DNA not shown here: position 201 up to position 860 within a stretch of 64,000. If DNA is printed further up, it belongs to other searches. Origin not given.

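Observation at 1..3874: Compact tRNA-Pro-integrated element that looks like a phage satellite with RNA-rich control regions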

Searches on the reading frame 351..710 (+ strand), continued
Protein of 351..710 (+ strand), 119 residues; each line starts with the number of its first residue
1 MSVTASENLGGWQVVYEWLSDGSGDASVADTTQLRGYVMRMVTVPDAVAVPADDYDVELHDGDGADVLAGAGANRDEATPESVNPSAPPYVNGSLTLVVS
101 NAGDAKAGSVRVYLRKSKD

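Call 76: fold_search(model_id=the predicted structure, library=pdb)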
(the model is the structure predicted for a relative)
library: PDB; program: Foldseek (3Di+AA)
matches with E <= 10: 1787; with E <= 0.001: 27
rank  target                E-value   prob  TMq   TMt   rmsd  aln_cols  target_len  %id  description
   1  3afg_B                2.0e-05  1.00  0.61  0.17   3.3       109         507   18  Crystal structure of ProN-Tk-SP from Thermococcus kodakaraensis (released 2010-08-04)
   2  3afg_A                3.7e-05  1.00  0.59  0.16   3.6       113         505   19  Crystal structure of ProN-Tk-SP from Thermococcus kodakaraensis (released 2010-08-04)
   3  7rrm_A                8.2e-05  1.00  0.49  0.56   4.5       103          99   14  Structure of the human TMED1 (p24gamma1) Golgi dynamics Domain (released 2021-10-20)
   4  9ues_B                8.8e-05  1.00  0.58  0.20   3.3       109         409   19  Crystal structure of an inactive TKSP mutant in complex with the TKS propeptide (released 2026-02-18)
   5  6sgf_C                3.6e-04  1.00  0.49  0.46   7.6       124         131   14  Molecular insight into a new low affinity xylan binding module CBM86, from the xylanolytic gut symbiont Roseburia inte (released 2019-11-20)
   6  2fqp_B                4.3e-04  1.00  0.39  0.46   5.7       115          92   12  Crystal structure of a cupin domain (bp2299) from bordetella pertussis tohama i at 1.80 A resolution (released 2006-05-16)
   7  7zvo                  4.9e-04  0.99  0.40  0.37   8.0       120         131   15  Structure of CBM BT0996-C from Bacteroides thetaiotaomicron (released 2023-02-08)
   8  8ebb_A                5.5e-04  1.00  0.46  0.35   4.4       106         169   10  Crystal structure of SIX6 from Fusarium oxysporum f. sp. lycopersici (released 2023-06-21)
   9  6sgf_D                5.9e-04  1.00  0.49  0.45   7.8       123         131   13  Molecular insight into a new low affinity xylan binding module CBM86, from the xylanolytic gut symbiont Roseburia inte (released 2019-11-20)
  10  7vrp_C                5.9e-04  0.84  0.29  0.13   9.8       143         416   15  Structure of infectious bursal disease virus Gx strain (released 2022-03-30)
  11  3wqb_A                6.2e-04  1.00  0.48  0.13  10.2       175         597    8  Crystal structure of aeromonas sobria serine protease (ASP) and the chaperone (ORF2) complex (released 2015-03-25)
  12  2cdp_A                6.2e-04  0.99  0.40  0.36   7.8       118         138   12  Structure of a CBM6 in complex with neoagarohexaose (released 2006-02-08)
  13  2fqp_D                6.6e-04  1.00  0.40  0.46   5.9       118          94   14  Crystal structure of a cupin domain (bp2299) from bordetella pertussis tohama i at 1.80 A resolution (released 2006-05-16)
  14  8hhe_A                6.6e-04  0.99  0.41  0.11   8.5       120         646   10  Crystal structure of Cry5B from Bacillus thuringiensis at 4.5 A resolution (released 2022-12-07)
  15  6sgf_A                7.5e-04  1.00  0.49  0.46   7.7       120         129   14  Molecular insight into a new low affinity xylan binding module CBM86, from the xylanolytic gut symbiont Roseburia inte (released 2019-11-20)
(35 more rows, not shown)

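Call 77: find_encoding_contigs(protein=P0031, flank=10000, max_places=4)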
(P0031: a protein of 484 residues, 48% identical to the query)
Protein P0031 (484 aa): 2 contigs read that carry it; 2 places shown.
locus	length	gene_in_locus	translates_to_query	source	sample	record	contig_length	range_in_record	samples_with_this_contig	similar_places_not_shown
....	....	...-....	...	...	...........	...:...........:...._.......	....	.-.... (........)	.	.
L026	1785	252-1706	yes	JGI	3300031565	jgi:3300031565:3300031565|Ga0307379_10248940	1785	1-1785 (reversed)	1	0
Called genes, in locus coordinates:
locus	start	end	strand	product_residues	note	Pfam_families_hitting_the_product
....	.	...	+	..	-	?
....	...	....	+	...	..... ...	-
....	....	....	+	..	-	?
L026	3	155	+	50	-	?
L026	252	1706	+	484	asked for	-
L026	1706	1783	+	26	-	?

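Call 80: fold_search(model_id=the predicted structure, library=viral)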
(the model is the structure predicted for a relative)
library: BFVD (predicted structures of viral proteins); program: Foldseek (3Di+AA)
matches with E <= 10: 1857; with E <= 0.001: 66
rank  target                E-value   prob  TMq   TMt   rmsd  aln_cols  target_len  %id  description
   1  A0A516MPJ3            1.9e-12  1.00  0.88  0.84   1.6       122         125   33  (no name in the UniProt tables at hand)
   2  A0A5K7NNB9            1.0e-07  1.00  0.79  0.68   3.0       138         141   14  (no name in the UniProt tables at hand)
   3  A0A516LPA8            1.0e-06  1.00  0.68  0.75   5.5       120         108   15  (no name in the UniProt tables at hand)
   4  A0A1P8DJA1            1.9e-06  1.00  0.66  0.66   3.3       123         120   20  (no name in the UniProt tables at hand)
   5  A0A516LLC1            7.0e-06  1.00  0.71  0.74   3.4       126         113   12  (no name in the UniProt tables at hand)
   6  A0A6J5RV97            3.7e-05  1.00  0.60  0.43   5.5       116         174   20  Uncharacterized protein [uncultured Caudovirales phage]
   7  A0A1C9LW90            4.4e-05  1.00  0.43  0.16   7.3       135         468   16  (no name in the UniProt tables at hand)
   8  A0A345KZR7            5.3e-05  1.00  0.49  0.43   7.0       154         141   11  Uncharacterized protein [Microbacterium phage Papafritta]
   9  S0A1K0                6.0e-05  1.00  0.54  0.09   6.1       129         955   18  Structural protein [Cellulophaga phage phi4:1]
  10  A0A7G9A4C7            7.2e-05  1.00  0.62  0.55   6.2       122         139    8  Uncharacterized protein [Bacteriophage sp.]
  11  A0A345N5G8            7.7e-05  1.00  0.54  0.40   7.7       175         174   10  (no name in the UniProt tables at hand)
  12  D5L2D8                9.2e-05  1.00  0.59  0.50   4.6       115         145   16  Uncharacterized protein [uncultured virus]
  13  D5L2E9                9.8e-05  1.00  0.65  0.70   3.4       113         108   17  Uncharacterized protein [uncultured virus]
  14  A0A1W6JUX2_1          9.8e-05  1.00  0.42  0.09  10.0       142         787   13  Uncharacterized protein [Vibrio phage pVco-5]
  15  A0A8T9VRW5            1.0e-04  1.00  0.62  0.55   4.9       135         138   17  (no name in the UniProt tables at hand)
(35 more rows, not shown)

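Call 82: list_cluster_members(proteins=[P0032, P0033, P0034, P0035, P0036, P0037, P0038, P0039, P0040, P0041])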
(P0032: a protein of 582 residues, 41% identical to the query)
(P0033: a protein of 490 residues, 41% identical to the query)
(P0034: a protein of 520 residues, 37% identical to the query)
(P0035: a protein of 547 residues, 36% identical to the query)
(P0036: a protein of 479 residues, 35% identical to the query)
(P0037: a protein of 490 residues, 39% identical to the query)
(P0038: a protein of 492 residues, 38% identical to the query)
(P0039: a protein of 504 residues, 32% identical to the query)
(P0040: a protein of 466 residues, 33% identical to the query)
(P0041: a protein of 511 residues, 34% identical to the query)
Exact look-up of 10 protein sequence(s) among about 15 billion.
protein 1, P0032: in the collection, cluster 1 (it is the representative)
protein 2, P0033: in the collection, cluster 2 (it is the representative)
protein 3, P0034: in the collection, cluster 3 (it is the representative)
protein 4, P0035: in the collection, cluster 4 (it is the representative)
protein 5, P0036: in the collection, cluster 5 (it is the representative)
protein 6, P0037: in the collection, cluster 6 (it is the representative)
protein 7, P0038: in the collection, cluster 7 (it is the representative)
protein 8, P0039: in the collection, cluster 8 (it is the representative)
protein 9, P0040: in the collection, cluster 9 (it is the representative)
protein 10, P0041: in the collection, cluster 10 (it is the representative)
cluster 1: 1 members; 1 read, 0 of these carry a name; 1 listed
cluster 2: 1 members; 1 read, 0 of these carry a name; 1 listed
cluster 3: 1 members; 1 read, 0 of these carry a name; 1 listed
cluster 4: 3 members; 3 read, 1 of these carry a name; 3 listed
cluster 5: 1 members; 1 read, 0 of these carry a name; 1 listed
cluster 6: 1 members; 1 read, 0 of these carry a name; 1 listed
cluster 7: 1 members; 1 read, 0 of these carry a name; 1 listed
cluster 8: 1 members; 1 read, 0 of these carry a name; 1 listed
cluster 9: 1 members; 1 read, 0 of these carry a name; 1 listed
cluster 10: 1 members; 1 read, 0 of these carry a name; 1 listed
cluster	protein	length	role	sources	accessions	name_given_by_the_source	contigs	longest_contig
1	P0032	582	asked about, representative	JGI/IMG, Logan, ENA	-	-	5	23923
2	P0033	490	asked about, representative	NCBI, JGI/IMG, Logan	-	-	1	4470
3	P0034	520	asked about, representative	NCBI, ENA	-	-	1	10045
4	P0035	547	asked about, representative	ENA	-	-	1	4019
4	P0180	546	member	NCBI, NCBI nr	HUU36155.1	MAG TPA: hypothetical protein VMW48_18955 [Vicinamibacterales bacterium] | hypothetical protein [Vicinamibacterales bacterium]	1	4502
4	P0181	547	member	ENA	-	-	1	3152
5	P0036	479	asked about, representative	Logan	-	-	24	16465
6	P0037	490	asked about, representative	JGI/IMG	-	-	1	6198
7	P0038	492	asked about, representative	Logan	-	-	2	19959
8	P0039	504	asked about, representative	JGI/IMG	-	-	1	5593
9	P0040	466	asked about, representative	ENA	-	-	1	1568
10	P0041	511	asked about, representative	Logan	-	-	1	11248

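Call 83: find_encoding_contigs(protein=P0032, flank=10000, max_places=3)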
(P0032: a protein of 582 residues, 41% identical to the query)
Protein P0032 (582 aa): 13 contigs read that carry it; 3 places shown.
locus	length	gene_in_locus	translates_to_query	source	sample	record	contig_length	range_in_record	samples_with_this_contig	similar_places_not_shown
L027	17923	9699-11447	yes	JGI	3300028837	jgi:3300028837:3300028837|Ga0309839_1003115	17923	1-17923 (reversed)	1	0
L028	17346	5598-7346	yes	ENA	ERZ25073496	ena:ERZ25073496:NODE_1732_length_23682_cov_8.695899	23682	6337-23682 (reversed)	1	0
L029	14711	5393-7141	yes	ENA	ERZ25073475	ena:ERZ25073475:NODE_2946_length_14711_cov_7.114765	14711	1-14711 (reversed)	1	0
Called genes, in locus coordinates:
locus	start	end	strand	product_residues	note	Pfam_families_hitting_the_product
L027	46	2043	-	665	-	PF00596:Aldolase_II, PF00106:adh_short, PF08659:KR (weak), PF13561:adh_short_C2, PF23441:SDR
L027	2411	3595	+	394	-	PF00589:Phage_integrase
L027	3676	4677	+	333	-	PF11300:DUF3102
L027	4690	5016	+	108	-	-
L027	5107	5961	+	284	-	-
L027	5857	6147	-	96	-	-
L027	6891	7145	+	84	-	PF12728:HTH_17, PF00376:MerR (weak)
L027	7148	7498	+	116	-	-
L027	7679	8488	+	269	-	-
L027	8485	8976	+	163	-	-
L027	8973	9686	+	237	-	-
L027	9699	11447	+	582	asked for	-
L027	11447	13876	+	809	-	PF08706:D5_N (faint), PF19263:DUF5906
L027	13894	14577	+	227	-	-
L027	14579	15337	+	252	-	-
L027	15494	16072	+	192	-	-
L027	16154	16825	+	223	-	-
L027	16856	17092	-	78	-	-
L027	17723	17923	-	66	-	?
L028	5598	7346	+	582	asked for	-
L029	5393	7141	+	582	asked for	-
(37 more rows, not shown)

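Call 84: find_encoding_contigs(protein=P0038, flank=10000, max_places=3)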
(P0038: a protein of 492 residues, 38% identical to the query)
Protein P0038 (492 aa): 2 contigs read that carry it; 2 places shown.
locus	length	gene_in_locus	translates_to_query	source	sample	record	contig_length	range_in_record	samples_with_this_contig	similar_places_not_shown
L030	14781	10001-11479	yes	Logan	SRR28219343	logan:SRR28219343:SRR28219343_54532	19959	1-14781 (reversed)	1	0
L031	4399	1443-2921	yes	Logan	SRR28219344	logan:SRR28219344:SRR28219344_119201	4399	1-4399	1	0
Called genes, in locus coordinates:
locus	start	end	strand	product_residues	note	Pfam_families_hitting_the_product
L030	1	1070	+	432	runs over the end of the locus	-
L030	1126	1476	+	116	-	PF09956:Phage_cement_2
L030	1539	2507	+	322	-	-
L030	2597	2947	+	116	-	-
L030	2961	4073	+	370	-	PF00534:Glycos_transf_1, PF13692:Glyco_trans_1_4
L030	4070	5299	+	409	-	PF00534:Glycos_transf_1, PF13692:Glyco_trans_1_4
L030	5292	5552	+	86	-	-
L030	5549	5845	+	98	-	-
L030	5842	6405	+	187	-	PF13489:Methyltransf_23, PF08241:Methyltransf_11, PF08242:Methyltransf_12, PF13649:Methyltransf_25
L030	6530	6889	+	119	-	PF05354:Phage_attach (weak)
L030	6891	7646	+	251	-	-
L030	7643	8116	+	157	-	-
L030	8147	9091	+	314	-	-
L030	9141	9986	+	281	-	-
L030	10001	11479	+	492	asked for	-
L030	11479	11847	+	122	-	-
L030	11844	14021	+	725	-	-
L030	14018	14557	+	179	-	-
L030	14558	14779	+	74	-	?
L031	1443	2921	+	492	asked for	-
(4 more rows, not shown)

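Call 89: search_protein_families(library=phrogs, proteins=[L027:5107-5958:+, L027:7148-7495:+, L027:7679-8485:+, L027:8485-8973:+, L027:8973-9683:+, L027:11447-13873:+, L027:13894-14574:+, L027:14579-15334:+, L027:15494-16069:+, L027:16154-16822:+], max_evalue=0.01)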
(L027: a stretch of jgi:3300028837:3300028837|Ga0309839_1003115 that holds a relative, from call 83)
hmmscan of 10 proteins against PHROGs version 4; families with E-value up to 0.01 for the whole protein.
L027:5107-5958:+ (284 aa): 0 families

L027:7148-7495:+ (116 aa): 0 families

L027:7679-8485:+ (269 aa): 0 families

L027:8485-8973:+ (163 aa): 0 families

L027:8973-9683:+ (237 aa): 0 families

L027:11447-13873:+ (809 aa): 17 families
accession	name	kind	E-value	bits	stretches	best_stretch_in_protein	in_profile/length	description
phrog_864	-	DNA, RNA and nucleotide metabolism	3.3e-64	218.9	1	397-784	234-631/1064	DNA primase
phrog_6088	-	DNA, RNA and nucleotide metabolism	3.2e-58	198.8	2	443-780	425-765/772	DNA primase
phrog_1156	-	DNA, RNA and nucleotide metabolism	1.1e-50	174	1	437-789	465-836/855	DNA primase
phrog_1829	-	DNA, RNA and nucleotide metabolism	4.6e-44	151.7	1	431-788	412-765/772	DNA primase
phrog_2478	-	DNA, RNA and nucleotide metabolism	1.6e-30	106.9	1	449-781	507-843/854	DNA polymerase/primase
phrog_7601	-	unknown function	6.9e-30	105.4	1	505-755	3-250/289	-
phrog_16213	-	DNA, RNA and nucleotide metabolism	2.4e-16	60.2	1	446-719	311-586/732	DNA primase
phrog_239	-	DNA, RNA and nucleotide metabolism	1.7e-15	58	1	38-332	43-322/801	DNA primase/helicase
phrog_47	-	DNA, RNA and nucleotide metabolism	4.6e-13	49.6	1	200-310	222-324/947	DNA primase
phrog_849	-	DNA, RNA and nucleotide metabolism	6e-10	39.7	1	209-304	235-330/435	DNA primase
phrog_1883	-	DNA, RNA and nucleotide metabolism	7.2e-09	35.5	1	505-740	474-711/756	DNA helicase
phrog_16950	-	DNA, RNA and nucleotide metabolism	6.9e-08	31.8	1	445-750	476-801/843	DNA primase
phrog_1139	-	DNA, RNA and nucleotide metabolism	8.7e-05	21.7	0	12-306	3-273/895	DNA primase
phrog_360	-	DNA, RNA and nucleotide metabolism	0.00078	20.5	1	9-107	3-98/133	DNA primase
phrog_7485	-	unknown function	0.0018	18.3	1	521-584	226-290/430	-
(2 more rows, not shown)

L027:13894-14574:+ (227 aa): 0 families

L027:14579-15334:+ (252 aa): 0 families

L027:15494-16069:+ (192 aa): 0 families

L027:16154-16822:+ (223 aa): 0 families

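Call 95: predict_structure(alignment_id=A2)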
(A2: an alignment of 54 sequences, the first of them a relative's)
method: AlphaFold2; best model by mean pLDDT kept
length: 627 residues; sequences in the alignment: 54
mean_pLDDT: 76.5   pTM: 0.65
mean pLDDT of the five models: 76.5, 76.0, 75.4, 75.0, 73.9
residues with pLDDT >= 90: 302; 70-90: 122; 50-70: 48; < 50: 155
segments of 3 or more residues with pLDDT < 50: 1-6, 46-60, 412-414, 468-473, 491-517, 536-627
pLDDT, mean of each block of 10 residues (from residue 1): 47 76 76 66 48 44 65 85 91 94 96 98 97 97 97 98 98 98 98 98 98 97 98 98 98 98 98 98 97 98 98 97 98 98 97 97 94 93 88 81 74 59 79 84 87 87 57 52 62 38 36 47 75 55 39 44 36 34 34 35 35 37 37
secondary structure, 60 per line:
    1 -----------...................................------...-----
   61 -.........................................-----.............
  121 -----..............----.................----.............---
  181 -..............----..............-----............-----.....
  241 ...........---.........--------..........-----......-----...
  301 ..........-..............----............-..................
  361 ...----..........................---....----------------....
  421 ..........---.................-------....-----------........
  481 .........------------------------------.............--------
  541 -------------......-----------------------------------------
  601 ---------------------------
elements in order: H12-46 H62-102 H108-120 H126-139 H144-160 H165-177 H182-195 H200-213 H219-230 H236-251 H255-263 H272-281 H287-292 H298-310 H312-325 H330-341 H343-363 H368-393 H397-400 H417-430 H434-450 H458-461 H473-489 H520-532 H554-559

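Call 98: fold_search(model_id=the predicted structure, library=viral)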
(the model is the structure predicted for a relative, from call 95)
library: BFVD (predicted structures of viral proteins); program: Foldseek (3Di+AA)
matches with E <= 10: 448; with E <= 0.001: 104
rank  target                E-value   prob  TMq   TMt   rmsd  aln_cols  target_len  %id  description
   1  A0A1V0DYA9            5.0e-08  1.00  0.34  0.22  21.9       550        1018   15  Tail tape measure protein [Dinoroseobacter phage vB_DshS-R5C]
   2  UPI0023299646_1       2.8e-07  1.00  0.38  0.24  28.3       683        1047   14  (no name look-up for this kind of identifier)
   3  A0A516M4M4            4.2e-07  1.00  0.42  0.31  24.9       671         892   13  (no name in the UniProt tables at hand)
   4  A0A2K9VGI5            7.1e-07  1.00  0.40  0.34  16.6       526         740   15  (no name in the UniProt tables at hand)
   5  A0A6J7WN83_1          7.1e-07  1.00  0.41  0.32  34.0       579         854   14  Phage tail tape measure protein [uncultured Caudovirales phage]
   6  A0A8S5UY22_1          7.4e-07  1.00  0.36  0.29  29.5       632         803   12  Tail tape measure [Siphoviridae sp. ctjKY6]
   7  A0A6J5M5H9            8.0e-07  1.00  0.37  0.41  29.3       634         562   14  Tape_meas_TP901, phage tail tape measure protein, TP901 family, core region [uncultured Caudovirales phage]
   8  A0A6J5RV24            9.4e-07  1.00  0.41  0.34  19.9       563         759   16  Phage tail tape measure protein [uncultured Caudovirales phage]
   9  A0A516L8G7            1.4e-06  1.00  0.41  0.37  22.2       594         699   11  (no name in the UniProt tables at hand)
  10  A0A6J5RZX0            1.6e-06  1.00  0.35  0.23  27.4       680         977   14  Phage tail tape measure protein [uncultured Caudovirales phage]
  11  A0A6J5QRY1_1          1.7e-06  1.00  0.38  0.27  22.9       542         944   15  Phage tail tape measure protein [uncultured Caudovirales phage]
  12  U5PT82                2.4e-06  1.00  0.37  0.17  26.2       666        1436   14  Tape measure [Clavibacter phage CN1A]
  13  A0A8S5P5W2            2.5e-06  1.00  0.36  0.28  28.9       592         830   14  Minor tail protein [Siphoviridae sp. ctgEn20]
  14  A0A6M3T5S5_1          3.0e-06  1.00  0.32  0.24  31.9       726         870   16  (no name in the UniProt tables at hand)
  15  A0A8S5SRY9            4.3e-06  1.00  0.39  0.42  24.5       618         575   11  Minor tail protein [Myoviridae sp. ctZ2t4]
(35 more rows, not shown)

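Call 100: find_related_loci(query=A3, collection=viral_contigs, flank=10000)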
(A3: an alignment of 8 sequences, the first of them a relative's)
Query A3 (627 aa) in viral_contigs; peptide patterns used: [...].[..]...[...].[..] (x = any residue, [..] = any of these).
5 stretches matched a pattern; 1 encode a relative of the query (tblastn E <= 1e-3); 1 distinct loci.
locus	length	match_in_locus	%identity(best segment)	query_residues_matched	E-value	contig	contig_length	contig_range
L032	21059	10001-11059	31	50-405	2e-24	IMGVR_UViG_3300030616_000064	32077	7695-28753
